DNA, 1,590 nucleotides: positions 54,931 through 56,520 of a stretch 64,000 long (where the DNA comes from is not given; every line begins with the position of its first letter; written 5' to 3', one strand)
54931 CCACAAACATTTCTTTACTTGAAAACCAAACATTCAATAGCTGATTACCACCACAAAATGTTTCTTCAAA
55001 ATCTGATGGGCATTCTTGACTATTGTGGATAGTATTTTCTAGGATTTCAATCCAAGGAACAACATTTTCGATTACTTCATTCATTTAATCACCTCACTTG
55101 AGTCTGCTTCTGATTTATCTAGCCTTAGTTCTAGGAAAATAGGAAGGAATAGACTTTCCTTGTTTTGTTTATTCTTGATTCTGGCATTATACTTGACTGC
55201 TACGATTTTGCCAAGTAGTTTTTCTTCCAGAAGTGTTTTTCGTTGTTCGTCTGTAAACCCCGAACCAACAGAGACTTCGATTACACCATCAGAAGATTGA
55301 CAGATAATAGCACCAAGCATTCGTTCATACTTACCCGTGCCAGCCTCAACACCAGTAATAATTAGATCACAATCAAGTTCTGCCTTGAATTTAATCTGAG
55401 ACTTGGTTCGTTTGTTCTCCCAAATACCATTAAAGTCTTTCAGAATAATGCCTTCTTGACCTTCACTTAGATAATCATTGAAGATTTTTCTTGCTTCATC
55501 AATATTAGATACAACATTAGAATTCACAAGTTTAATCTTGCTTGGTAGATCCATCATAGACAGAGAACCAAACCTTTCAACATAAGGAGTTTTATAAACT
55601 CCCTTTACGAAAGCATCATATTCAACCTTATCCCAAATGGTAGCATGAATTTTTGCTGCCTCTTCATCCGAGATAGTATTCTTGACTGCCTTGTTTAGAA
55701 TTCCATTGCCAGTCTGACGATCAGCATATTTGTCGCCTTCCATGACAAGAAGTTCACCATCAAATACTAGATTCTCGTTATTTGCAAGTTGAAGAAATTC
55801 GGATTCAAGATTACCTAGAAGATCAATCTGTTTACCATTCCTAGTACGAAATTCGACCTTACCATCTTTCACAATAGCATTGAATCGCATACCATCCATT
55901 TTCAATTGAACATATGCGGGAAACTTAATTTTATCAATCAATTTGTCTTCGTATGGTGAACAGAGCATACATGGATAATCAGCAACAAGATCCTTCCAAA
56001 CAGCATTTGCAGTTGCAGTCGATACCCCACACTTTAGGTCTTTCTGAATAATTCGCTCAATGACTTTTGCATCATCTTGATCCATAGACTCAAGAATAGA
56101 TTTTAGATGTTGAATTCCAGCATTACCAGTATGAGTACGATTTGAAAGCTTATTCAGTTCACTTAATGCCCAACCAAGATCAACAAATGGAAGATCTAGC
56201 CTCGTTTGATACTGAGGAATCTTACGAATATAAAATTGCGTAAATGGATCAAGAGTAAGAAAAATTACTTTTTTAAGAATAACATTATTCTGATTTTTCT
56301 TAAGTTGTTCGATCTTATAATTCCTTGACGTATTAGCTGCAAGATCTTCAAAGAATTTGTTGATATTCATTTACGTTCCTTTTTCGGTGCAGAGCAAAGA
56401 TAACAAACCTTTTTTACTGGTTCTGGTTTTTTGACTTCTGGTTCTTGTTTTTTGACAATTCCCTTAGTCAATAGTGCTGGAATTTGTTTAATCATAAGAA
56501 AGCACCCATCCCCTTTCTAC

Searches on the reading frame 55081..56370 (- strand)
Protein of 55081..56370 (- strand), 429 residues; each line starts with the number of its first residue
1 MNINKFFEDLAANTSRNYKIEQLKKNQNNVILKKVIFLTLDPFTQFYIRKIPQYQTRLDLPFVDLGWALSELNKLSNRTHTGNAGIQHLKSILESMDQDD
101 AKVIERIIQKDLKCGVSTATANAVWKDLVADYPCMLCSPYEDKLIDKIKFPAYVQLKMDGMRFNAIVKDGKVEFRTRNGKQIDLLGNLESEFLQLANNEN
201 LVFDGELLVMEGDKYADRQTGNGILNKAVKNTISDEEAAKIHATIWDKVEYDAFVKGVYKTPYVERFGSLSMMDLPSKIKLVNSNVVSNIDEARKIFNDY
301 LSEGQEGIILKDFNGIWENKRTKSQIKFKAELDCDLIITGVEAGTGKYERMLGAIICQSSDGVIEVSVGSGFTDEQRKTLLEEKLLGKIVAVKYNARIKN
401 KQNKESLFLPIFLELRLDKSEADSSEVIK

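Call 10: search_dna_similar(query=window:55081-56370:-, collection=phages, mode=protein, max_rows=15)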
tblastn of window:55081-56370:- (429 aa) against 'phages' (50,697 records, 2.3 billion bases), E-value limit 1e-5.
Records with a match: 2898; places in all: 2902; records where one place covers at least 80% of the query: 2319.
Best place of each record, by identity: <60% 2898.
By first word of the organism name: Escherichia 735; Klebsiella 373; Vibrio 298; Acinetobacter 231; Salmonella 227; Pseudomonas 103; Aeromonas 103; Shigella 89; Bacillus 67; Enterobacter 63; and 75 more.
By host as written in the record: - 452; Escherichia coli 303; Klebsiella pneumoniae 125; Acinetobacter baumannii 76; Escherichia coli O157:H7 38; Salmonella enterica 33; Escherichia coli B 28; Aeromonas salmonicida 28; and 744 more.
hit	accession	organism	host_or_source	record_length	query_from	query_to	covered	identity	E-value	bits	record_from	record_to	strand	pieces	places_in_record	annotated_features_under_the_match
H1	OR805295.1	Pseudomonas phage Paride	Pseudomonas aeruginosa PAO1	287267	3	429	100%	42.1%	5e-98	327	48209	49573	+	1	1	ATP-dependent DNA ligase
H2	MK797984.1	Pseudomonas phage vB_PaeM_PA5oct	-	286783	3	429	100%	41.9%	1e-96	323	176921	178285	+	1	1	putative DNA ligase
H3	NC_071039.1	Pseudomonas phage vB_PaeM_PA5oct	-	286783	3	429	100%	41.9%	1e-96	323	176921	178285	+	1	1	putative DNA ligase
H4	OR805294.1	Pseudomonas phage Ettore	Pseudomonas aeruginosa PAO1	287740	3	429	100%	41.9%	1e-96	322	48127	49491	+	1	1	ATP-dependent DNA ligase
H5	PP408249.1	Pseudomonas phage vB_Pa-PAC2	Pseudomonas aeruginosa PAO1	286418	3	429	100%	41.7%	3e-96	321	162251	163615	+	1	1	DNA ligase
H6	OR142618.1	Pseudomonas phage Callisto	Pseudomonas aeruginosa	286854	3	429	100%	41.7%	4e-96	321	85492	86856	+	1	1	lig: DNA ligase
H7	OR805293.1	Pseudomonas phage Deifobo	Pseudomonas aeruginosa PAO1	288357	3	429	100%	41.7%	4e-96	321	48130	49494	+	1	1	ATP-dependent DNA ligase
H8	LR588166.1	Pseudomonas phage vB_PaeM_MIJ3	-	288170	3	429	100%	41.7%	6e-96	321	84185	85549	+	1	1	lig: DNA ligase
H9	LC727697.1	Pseudomonas phage sp. 30-2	Pseudomonas aeruginosa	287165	3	429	100%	41.7%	2e-95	319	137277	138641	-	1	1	hypothetical protein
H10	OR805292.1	Pseudomonas phage Cassandra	Pseudomonas aeruginosa PAO1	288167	3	429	100%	41.7%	2e-95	319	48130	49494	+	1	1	ATP-dependent DNA ligase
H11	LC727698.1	Pseudomonas phage sp. 30-3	Pseudomonas aeruginosa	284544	3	429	100%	41.7%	2e-95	319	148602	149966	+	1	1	hypothetical protein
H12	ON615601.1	Synechococcus phage BUCT-ZZ01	Synechococcus elongatus PCC 7942 = ...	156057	3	429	100%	40.4%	1e-91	308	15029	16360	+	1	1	DNA ligase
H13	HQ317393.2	Vibrio phage nt-1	Vibrio natriegens HER1138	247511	10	424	97%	40.0%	1e-71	250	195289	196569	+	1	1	DNA ligase | hypothetical protein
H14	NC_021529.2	Vibrio phage nt-1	Vibrio natriegens HER1138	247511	10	424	97%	40.0%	1e-71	250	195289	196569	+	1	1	ATP-dependent DNA ligase | hypothetical protein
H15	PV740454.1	Vibrio phage CZ01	Vibrio natriegens Vmax (CCTCC PV ...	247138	10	424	97%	40.0%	2e-71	249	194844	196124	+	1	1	ATP-dependent DNA ligase | hypothetical protein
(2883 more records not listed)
